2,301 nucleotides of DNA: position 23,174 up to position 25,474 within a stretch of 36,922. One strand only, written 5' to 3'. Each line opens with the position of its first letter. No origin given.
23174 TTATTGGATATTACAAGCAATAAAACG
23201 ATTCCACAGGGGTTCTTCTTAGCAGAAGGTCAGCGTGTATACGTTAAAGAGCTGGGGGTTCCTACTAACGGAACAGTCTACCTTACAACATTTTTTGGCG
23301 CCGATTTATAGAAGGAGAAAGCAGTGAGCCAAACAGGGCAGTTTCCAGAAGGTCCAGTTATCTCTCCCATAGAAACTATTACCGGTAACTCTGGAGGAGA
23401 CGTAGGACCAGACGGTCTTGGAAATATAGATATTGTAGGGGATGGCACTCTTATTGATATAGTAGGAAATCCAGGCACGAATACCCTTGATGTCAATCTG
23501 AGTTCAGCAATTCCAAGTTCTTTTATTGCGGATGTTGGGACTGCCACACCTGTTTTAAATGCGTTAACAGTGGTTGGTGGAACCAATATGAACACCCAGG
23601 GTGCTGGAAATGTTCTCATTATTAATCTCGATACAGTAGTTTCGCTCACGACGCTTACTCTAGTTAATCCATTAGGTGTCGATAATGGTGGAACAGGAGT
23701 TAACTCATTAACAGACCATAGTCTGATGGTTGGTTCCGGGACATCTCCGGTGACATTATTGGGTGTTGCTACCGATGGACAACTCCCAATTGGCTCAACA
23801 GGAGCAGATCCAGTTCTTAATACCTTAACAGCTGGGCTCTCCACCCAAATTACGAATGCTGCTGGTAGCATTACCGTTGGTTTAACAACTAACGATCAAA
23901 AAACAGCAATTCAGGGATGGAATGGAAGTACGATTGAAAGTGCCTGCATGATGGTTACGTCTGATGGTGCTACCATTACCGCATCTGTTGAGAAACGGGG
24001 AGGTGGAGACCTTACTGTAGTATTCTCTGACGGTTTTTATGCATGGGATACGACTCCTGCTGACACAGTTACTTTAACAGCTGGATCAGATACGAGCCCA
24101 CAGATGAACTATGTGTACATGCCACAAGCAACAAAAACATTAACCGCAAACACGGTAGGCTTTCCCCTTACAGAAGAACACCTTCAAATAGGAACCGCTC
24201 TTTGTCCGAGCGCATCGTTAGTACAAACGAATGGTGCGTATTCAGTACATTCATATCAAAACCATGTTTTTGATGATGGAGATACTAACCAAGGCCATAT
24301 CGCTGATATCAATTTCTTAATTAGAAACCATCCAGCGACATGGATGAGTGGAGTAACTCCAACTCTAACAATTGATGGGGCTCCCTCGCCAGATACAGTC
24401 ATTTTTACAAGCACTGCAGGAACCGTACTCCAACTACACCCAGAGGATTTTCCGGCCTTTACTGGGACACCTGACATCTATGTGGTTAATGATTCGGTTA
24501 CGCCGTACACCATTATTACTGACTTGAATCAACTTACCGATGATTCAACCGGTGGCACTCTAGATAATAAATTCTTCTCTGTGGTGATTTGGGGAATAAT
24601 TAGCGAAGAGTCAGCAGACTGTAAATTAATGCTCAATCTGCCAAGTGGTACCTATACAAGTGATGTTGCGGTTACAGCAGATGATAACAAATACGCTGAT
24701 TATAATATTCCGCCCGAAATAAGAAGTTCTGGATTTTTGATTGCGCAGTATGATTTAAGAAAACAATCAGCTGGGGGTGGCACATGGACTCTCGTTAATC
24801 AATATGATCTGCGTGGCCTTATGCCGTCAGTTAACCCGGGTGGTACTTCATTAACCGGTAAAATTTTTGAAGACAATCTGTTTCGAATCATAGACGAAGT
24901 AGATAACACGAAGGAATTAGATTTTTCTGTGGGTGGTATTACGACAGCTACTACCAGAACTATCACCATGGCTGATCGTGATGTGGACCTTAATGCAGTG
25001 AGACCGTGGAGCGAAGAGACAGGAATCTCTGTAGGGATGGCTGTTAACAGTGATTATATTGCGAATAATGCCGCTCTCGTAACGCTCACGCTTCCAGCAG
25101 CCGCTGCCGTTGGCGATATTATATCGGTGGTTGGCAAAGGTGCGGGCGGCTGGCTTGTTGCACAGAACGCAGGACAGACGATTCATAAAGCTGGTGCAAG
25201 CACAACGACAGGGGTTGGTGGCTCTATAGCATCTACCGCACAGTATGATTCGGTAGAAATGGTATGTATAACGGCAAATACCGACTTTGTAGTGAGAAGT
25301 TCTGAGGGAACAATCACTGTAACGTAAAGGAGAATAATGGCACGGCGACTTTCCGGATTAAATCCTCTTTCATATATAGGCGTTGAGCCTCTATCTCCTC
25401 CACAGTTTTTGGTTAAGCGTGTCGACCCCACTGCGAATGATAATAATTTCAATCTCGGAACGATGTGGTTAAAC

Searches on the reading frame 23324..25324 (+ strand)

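Call 6: search_protein_families(library=pfam, proteins=[window:23324-25324:+], max_evalue=1)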
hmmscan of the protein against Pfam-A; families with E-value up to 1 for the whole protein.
window:23324-25324:+ (667 aa): 1 family
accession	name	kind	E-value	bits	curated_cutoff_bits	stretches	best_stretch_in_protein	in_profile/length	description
PF20944.2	StcE_b-sandwich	-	0.45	11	27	0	579-603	8-32/75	Metalloprotease StcE, beta-sandwich domain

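Call 8: search_protein_families(library=phrogs, proteins=[window:23324-25324:+], max_evalue=0.01)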
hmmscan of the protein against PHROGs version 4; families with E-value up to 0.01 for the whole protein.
window:23324-25324:+ (667 aa): 1 family
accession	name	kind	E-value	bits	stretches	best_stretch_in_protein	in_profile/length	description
phrog_13925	-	unknown function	0.0011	18.5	1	515-632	118-231/640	-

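Call 59: search_protein_families(library=ncbifam, proteins=[window:23324-25324:+], max_evalue=0.01)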
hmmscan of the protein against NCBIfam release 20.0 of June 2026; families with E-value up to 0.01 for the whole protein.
window:23324-25324:+ (667 aa): 0 families
